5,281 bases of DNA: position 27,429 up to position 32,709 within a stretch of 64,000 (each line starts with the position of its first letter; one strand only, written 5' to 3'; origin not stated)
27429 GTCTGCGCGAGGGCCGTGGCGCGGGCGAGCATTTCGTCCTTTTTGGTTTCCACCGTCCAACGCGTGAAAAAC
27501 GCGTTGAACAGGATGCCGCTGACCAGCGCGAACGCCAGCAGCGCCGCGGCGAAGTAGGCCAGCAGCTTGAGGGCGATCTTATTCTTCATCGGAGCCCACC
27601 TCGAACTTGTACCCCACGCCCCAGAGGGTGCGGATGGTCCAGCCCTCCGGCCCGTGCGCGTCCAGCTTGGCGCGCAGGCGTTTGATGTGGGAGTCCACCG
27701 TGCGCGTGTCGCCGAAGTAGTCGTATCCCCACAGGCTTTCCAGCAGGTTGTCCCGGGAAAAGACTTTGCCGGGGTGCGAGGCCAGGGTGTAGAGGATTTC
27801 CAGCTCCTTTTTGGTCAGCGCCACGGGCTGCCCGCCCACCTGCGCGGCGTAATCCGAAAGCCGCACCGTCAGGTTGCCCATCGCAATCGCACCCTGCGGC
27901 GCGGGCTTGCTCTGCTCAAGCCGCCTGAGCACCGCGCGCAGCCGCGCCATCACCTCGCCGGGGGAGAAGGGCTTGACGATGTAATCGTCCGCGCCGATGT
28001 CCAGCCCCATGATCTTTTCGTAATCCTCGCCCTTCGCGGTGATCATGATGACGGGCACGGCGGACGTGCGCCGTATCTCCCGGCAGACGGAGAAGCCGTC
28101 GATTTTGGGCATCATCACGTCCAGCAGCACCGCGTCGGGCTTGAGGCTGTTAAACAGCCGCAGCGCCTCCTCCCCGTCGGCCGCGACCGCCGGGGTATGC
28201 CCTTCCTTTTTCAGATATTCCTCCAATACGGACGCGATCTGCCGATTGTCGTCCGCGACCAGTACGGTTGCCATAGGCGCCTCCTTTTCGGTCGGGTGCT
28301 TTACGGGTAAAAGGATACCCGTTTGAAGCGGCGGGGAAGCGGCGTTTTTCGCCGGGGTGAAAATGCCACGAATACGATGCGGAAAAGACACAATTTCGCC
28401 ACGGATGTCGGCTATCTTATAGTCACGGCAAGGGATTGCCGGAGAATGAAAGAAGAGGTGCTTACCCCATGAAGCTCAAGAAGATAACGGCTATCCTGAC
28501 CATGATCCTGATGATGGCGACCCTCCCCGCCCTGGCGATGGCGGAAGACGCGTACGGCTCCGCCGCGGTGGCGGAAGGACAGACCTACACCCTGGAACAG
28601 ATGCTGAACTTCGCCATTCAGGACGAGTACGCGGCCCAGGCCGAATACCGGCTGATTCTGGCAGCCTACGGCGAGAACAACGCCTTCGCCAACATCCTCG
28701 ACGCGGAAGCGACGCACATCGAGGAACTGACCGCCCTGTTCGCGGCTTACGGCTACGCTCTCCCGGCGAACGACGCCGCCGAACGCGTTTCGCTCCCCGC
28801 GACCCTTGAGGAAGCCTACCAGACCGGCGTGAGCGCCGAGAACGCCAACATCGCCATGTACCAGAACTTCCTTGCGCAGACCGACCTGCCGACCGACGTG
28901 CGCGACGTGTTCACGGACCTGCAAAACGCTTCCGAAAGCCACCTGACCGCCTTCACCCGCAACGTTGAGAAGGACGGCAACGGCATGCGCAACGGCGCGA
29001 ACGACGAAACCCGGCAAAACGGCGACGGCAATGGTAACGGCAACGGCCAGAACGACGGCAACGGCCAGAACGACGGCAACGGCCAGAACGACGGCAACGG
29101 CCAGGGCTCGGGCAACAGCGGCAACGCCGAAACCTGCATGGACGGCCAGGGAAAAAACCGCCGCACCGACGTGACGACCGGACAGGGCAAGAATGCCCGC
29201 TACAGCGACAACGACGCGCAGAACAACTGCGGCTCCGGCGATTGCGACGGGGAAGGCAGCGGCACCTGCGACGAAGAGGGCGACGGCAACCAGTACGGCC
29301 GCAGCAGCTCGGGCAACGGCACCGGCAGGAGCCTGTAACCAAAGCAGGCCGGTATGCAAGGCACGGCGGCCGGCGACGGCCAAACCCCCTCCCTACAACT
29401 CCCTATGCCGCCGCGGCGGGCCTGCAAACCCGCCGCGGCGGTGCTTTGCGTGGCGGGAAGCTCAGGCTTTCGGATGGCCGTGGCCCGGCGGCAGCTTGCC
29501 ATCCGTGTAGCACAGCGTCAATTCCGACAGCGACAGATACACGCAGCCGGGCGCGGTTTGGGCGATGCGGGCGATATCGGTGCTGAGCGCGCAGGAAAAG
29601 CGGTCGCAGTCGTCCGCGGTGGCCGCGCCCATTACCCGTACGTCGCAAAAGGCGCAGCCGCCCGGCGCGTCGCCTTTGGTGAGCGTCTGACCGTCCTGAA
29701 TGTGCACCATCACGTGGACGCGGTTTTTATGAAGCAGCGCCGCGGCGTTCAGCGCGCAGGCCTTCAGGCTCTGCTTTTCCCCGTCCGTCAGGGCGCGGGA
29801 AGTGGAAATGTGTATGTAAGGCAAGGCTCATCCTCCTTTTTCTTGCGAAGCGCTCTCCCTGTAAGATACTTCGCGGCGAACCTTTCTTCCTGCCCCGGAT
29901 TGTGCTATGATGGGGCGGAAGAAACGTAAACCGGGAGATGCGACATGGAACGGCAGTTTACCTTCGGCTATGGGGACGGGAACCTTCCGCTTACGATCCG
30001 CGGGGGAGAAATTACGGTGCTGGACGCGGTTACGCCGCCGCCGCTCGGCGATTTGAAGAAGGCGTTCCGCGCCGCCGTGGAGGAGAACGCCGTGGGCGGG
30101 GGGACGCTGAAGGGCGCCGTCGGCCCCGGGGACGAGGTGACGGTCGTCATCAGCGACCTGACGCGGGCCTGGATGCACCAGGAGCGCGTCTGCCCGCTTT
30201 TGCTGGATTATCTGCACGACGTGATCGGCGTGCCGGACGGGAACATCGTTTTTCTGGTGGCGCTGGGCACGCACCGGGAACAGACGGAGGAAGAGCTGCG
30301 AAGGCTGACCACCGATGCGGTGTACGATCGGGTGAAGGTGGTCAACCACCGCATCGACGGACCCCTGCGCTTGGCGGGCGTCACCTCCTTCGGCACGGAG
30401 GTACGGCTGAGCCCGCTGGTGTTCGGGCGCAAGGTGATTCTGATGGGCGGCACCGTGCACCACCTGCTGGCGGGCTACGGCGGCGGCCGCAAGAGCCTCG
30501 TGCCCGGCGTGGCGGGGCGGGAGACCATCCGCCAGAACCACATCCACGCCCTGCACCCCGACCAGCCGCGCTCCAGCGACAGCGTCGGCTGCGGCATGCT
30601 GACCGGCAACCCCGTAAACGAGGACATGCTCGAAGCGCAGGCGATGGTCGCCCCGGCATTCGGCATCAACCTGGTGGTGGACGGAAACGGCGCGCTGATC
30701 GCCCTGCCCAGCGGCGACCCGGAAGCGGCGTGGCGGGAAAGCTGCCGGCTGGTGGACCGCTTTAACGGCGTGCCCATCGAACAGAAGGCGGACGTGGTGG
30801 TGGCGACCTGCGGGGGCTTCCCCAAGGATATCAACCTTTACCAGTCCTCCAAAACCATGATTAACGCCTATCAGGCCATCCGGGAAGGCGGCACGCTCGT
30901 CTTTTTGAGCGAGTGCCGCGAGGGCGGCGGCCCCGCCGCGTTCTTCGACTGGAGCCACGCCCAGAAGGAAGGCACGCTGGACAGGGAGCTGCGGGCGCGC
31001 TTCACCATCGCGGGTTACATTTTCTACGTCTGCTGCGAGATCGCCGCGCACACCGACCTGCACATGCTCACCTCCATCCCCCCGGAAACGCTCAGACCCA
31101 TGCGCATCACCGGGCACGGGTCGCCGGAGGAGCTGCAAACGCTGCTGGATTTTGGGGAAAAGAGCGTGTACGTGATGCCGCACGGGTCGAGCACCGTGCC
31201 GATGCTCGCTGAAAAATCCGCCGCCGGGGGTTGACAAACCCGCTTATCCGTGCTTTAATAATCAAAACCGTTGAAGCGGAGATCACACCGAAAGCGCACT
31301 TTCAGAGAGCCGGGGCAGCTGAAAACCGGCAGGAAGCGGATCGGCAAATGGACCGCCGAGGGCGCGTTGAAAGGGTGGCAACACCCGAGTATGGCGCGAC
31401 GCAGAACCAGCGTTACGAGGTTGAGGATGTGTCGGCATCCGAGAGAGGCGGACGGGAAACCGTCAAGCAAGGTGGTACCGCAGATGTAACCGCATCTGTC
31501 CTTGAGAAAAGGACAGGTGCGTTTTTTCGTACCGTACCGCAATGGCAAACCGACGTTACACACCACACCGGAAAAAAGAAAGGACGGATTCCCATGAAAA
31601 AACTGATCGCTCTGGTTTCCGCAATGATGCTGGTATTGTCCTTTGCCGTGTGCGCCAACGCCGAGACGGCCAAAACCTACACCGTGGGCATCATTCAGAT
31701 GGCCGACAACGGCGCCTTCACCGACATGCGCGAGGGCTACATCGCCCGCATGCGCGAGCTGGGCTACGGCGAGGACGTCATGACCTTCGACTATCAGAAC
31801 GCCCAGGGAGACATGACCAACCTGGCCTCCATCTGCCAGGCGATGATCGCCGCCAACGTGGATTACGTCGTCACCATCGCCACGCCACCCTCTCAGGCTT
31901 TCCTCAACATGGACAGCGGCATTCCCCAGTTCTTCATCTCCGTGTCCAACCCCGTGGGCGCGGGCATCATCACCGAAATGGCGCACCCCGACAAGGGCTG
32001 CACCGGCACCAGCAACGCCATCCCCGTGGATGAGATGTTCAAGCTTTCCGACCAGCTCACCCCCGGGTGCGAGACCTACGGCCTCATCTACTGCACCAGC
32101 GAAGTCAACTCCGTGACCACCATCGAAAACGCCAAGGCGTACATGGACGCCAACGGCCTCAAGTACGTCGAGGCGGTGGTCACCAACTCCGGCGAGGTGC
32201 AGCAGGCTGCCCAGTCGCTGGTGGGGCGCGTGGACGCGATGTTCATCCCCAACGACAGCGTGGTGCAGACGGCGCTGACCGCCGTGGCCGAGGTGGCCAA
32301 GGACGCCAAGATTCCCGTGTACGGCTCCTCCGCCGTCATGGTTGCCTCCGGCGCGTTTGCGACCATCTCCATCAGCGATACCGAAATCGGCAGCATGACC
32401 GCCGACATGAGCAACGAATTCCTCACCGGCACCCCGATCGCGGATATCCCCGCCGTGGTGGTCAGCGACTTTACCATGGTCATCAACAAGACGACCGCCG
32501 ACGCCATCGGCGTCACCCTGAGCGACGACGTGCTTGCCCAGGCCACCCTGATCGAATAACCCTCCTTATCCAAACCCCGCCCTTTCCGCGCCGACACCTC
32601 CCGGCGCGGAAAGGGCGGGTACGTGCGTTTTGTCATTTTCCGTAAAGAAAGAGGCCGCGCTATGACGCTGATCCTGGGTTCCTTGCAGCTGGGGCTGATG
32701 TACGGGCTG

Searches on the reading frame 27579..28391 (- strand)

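Call 40: search_protein_families(library=pfam, proteins=[window:27579-28391:-], max_evalue=0.01)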
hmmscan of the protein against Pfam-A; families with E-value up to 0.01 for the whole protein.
window:27579-28391:- (270 aa): 4 families
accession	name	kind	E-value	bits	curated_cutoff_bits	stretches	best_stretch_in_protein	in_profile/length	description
PF00072.30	Response_reg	-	5.2e-30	104.3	30.2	1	43-151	1-110/111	Response regulator receiver domain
PF00486.34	Trans_reg_C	-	3.5e-29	101.1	26.2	1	187-263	1-77/77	Transcriptional regulatory protein, C terminal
PF21695.3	GlnR_1st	-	1.8e-05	25.1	27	1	74-153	31-109/111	Transcription regulator GlnR, N-terminal domain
PF00196.25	GerE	-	0.0097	16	23.5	0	229-247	31-49/57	Bacterial regulatory proteins, luxR family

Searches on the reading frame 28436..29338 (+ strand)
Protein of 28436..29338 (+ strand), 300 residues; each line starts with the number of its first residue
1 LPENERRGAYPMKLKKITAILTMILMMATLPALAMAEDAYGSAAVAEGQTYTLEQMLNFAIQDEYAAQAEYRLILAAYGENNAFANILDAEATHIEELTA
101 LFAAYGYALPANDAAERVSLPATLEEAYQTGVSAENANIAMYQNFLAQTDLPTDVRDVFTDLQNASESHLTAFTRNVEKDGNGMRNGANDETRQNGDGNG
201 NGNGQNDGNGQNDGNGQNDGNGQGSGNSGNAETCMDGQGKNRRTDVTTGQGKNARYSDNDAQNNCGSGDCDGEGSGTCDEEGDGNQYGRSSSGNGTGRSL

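Call 35: search_protein_families(library=pfam, proteins=[window:28436-29338:+])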
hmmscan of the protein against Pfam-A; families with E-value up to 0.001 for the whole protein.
window:28436-29338:+ (300 aa): 1 family
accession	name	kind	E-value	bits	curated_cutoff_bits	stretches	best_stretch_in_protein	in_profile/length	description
PF09968.15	DUF2202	-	2.7e-07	31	22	1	123-182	85-143/162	Uncharacterized protein domain (DUF2202)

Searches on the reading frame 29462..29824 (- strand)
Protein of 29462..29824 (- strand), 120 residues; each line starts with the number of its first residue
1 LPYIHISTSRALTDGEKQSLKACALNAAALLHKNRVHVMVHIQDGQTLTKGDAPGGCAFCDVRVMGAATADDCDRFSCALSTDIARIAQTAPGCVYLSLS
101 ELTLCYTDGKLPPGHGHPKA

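Call 40: search_protein_families(library=pfam, proteins=[window:29462-29824:-], max_evalue=0.01)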
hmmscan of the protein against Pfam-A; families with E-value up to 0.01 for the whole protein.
window:29462-29824:- (120 aa): 1 family
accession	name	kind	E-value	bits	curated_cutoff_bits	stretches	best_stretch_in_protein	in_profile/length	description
PF01187.23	MIF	-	3.9e-05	24.3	22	1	21-84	20-83/114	Macrophage migration inhibitory factor (MIF)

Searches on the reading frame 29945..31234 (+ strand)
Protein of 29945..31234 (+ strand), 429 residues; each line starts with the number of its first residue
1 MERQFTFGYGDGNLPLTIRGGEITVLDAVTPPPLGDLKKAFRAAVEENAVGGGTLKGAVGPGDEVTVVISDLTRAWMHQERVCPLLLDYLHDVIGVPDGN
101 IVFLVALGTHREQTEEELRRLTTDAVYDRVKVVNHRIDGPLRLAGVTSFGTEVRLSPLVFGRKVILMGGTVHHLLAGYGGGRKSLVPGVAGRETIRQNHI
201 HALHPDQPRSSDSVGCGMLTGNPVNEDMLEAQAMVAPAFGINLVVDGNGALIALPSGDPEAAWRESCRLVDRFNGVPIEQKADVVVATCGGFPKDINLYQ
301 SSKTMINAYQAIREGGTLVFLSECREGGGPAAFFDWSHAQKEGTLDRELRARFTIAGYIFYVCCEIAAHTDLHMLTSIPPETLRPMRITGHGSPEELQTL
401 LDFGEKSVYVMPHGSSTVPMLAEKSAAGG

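Call 35: search_protein_families(library=pfam, proteins=[window:29945-31234:+])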
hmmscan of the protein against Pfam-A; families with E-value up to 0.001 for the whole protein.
window:29945-31234:+ (429 aa): 2 families
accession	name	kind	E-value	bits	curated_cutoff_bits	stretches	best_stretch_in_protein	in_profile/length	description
PF09861.14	Lar_N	-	1.2e-43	149.1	23.3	1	9-205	1-199/204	Lactate racemase N-terminal domain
PF21113.2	LarA_C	-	3.1e-13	50.4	25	1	280-340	4-64/152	Lactate racemase C-terminal domain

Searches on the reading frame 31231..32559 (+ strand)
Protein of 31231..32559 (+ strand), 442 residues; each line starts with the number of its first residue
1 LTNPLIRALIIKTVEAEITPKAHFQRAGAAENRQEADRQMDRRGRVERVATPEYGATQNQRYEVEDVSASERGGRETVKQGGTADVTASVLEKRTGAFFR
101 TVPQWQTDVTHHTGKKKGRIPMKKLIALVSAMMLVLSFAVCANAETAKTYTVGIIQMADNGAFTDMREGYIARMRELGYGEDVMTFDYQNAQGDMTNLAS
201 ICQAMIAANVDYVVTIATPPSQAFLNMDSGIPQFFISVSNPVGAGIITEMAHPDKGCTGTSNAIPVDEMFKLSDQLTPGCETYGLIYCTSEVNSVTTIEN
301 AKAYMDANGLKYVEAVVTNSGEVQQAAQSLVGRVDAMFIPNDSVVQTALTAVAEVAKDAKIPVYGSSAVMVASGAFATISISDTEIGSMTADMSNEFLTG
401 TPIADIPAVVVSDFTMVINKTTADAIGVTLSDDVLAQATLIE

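Call 40: search_protein_families(library=pfam, proteins=[window:31231-32559:+], max_evalue=0.01)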
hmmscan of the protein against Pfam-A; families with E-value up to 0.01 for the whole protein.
window:31231-32559:+ (442 aa): 3 families
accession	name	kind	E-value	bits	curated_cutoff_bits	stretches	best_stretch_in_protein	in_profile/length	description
PF04392.18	ABC_sub_bind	-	1.7e-60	205.2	25.9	1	152-439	2-290/293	ABC transporter substrate binding protein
PF13407.12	Peripla_BP_4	-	3.7e-08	33.7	35.1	2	158-220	8-66/258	Periplasmic binding protein domain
PF12123.13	CBD_PlyG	-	0.0043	17.2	28.2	0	284-312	14-42/44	PlyG Cell wall binding domain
